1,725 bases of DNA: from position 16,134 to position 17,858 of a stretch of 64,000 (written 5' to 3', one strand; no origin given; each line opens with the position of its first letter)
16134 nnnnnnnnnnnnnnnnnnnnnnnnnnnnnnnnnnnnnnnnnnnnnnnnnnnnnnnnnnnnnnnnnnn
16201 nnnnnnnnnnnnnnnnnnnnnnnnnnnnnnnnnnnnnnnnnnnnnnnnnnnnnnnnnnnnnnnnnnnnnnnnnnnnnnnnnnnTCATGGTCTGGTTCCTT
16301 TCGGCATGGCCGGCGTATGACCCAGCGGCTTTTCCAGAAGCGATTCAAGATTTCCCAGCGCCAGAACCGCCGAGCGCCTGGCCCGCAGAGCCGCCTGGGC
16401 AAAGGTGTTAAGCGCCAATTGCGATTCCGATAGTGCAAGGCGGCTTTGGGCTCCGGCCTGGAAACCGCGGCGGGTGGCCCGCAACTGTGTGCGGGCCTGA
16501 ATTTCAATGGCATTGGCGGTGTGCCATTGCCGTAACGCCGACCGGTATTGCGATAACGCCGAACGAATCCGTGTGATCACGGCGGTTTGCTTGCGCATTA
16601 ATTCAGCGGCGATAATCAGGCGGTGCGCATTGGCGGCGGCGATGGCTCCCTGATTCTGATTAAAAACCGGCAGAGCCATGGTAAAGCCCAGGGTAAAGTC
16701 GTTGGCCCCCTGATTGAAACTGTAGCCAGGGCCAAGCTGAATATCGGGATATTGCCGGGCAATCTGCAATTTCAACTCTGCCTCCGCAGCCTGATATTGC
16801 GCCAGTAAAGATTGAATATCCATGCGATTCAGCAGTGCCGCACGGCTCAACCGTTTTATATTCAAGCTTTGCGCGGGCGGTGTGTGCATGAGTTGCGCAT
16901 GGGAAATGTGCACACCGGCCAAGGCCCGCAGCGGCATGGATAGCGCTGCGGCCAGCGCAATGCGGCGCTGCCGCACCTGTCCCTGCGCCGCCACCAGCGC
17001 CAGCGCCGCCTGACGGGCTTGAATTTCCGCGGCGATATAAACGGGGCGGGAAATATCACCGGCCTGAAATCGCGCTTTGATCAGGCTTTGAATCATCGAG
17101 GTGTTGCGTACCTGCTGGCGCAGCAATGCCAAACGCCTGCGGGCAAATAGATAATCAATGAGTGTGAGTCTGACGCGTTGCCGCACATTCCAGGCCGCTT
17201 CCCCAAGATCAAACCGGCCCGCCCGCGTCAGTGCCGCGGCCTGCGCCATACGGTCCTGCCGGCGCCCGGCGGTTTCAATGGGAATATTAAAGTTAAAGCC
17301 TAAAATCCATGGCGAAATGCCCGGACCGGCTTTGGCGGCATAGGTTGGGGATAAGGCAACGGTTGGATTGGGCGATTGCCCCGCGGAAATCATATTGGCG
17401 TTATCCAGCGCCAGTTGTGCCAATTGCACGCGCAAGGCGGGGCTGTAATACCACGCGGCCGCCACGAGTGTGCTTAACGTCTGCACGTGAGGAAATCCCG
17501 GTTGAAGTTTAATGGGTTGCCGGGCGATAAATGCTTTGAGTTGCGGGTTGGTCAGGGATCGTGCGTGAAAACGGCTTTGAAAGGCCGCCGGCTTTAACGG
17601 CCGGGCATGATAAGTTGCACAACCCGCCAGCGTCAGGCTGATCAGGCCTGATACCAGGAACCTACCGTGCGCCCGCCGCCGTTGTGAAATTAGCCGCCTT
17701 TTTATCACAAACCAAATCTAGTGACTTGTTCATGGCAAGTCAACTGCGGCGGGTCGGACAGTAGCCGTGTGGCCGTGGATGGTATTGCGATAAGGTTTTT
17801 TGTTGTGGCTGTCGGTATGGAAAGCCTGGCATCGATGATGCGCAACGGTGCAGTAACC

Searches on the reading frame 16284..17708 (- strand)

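Call 13: search_protein_families(library=pfam, proteins=[window:16284-17708:-], max_evalue=0.001)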
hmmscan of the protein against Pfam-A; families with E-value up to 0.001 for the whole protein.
window:16284-17708:- (474 aa): 1 family
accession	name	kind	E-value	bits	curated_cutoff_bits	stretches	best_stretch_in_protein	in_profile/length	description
PF02321.23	OEP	-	8.8e-35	120.6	22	2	79-256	2-186/187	Outer membrane efflux protein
